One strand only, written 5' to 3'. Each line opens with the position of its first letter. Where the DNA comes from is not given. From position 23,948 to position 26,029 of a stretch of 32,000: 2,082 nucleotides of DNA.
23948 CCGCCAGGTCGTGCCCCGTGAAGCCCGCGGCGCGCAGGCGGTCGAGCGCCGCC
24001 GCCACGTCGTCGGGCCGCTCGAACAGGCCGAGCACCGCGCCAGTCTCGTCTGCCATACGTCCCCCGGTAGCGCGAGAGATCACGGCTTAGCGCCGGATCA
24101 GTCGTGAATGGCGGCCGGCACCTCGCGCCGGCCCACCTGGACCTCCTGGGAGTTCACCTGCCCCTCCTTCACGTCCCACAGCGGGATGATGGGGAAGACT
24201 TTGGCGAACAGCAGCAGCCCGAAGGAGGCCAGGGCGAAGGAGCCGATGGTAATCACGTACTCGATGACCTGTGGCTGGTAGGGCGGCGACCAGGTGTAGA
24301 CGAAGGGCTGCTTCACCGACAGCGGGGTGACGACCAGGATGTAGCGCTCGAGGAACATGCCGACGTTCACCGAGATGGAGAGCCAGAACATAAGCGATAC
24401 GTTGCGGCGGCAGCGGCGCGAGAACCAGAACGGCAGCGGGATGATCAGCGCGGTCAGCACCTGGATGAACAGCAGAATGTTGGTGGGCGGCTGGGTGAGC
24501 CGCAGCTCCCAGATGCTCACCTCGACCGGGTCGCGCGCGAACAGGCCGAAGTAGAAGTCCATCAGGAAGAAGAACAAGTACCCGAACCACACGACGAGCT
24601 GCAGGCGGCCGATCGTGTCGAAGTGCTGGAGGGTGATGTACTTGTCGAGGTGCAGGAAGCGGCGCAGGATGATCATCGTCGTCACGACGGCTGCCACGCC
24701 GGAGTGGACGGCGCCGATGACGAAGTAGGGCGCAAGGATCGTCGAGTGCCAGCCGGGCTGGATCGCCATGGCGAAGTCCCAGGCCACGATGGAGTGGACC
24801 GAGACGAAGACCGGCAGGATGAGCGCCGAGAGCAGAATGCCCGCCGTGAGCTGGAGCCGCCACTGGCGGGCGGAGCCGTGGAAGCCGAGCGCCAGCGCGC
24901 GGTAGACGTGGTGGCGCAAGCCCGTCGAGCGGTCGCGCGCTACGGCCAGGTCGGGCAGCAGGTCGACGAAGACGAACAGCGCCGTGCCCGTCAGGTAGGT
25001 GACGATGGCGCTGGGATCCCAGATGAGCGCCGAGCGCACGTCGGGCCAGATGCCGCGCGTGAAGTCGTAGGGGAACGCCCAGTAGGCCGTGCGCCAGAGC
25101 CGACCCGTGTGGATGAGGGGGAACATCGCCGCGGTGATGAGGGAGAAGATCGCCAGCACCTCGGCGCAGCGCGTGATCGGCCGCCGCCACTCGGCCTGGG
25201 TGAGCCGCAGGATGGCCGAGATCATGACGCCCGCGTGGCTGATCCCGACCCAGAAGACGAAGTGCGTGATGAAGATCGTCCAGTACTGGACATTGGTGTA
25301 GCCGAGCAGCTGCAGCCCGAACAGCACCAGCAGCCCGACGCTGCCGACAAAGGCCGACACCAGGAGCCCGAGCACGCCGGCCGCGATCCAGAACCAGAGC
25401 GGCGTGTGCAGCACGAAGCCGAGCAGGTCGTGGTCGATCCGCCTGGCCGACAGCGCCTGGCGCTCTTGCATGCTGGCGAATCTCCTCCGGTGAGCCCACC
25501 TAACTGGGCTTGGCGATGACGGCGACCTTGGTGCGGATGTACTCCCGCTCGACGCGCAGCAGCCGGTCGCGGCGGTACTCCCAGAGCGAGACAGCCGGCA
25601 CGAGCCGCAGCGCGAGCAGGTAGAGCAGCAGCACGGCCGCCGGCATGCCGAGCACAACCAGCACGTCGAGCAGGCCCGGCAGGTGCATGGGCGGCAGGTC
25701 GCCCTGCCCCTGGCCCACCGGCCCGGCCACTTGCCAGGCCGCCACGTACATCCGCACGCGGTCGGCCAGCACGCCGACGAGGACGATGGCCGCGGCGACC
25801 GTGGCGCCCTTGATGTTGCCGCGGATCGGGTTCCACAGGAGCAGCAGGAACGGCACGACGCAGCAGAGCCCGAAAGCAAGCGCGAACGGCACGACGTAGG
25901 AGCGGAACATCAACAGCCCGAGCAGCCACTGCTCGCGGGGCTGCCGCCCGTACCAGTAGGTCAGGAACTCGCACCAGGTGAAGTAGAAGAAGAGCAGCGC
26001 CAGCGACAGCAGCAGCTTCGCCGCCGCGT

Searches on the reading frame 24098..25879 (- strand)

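Call 25: search_protein_families(library=pfam, proteins=[window:24098-25879:-], max_evalue=0.001)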
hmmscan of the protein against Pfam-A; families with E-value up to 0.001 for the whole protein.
window:24098-25879:- (593 aa): 1 family
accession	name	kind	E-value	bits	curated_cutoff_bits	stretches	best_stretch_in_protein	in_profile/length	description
PF03916.19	NrfD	-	8.2e-17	62.2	25.8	1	198-518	9-307/313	Polysulphide reductase, NrfD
